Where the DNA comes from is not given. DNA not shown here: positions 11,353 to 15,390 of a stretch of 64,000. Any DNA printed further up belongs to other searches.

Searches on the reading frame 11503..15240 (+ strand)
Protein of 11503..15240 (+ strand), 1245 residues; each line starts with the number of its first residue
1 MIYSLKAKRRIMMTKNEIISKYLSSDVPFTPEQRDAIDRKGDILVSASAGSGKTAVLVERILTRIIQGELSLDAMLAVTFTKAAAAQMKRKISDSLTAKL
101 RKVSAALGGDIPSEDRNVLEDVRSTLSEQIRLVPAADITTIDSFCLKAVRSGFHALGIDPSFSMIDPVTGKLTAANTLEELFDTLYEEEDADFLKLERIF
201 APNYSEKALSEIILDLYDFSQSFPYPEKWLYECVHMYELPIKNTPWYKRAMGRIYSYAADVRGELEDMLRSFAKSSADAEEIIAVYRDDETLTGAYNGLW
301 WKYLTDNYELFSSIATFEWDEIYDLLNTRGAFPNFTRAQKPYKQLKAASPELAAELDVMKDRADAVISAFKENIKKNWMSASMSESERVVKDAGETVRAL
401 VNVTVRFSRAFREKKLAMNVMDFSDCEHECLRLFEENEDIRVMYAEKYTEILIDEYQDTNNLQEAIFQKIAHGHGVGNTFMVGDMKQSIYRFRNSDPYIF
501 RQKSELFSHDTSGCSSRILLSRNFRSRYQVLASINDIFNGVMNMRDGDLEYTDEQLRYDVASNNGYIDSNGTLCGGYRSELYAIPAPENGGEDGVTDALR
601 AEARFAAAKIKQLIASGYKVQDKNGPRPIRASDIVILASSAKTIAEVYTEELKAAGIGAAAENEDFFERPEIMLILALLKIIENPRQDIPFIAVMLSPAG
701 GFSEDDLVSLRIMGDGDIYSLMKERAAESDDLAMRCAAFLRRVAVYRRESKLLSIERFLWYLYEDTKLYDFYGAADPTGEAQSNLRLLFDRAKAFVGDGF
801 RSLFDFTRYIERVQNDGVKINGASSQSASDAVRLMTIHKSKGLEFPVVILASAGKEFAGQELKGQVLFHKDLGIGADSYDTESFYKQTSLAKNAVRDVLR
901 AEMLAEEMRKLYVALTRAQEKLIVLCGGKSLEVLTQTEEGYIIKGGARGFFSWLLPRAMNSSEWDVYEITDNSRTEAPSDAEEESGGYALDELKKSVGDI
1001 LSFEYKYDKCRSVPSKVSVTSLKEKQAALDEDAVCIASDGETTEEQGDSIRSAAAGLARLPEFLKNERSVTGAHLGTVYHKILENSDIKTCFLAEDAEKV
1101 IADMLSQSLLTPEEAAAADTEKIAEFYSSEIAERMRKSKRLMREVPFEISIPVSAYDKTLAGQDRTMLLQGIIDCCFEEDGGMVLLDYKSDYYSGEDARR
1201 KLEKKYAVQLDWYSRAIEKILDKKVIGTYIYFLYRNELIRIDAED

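Call 73: search_protein_families(library=pfam, proteins=[window:11503-15240:+], max_evalue=0.00001)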
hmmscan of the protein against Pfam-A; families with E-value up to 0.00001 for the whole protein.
window:11503-15240:+ (1245 aa): 6 families
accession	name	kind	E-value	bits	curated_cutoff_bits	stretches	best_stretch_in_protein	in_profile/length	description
PF00580.27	UvrD-helicase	-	7.3e-55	187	23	1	30-507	2-270/271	UvrD/REP helicase N-terminal domain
PF13361.12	UvrD_C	-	4.1e-26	92.7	25.6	2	825-924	281-345/350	UvrD-like helicase C-terminal domain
PF13245.12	AAA_19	-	4.5e-12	46.7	25.1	0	41-93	12-62/134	AAA domain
PF13538.12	UvrD_C_2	-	3.7e-11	43.2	27.4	0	832-852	2-22/52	UvrD-like helicase C-terminal domain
PF12705.13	PDDEXK_1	-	2.9e-10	40.9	22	1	1058-1233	23-189/247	PD-(D/E)XK nuclease superfamily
PF01443.25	Viral_helicase1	-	7.7e-07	29.6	21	0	448-514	60-122/228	Viral superfamily 1 RNA helicase core domain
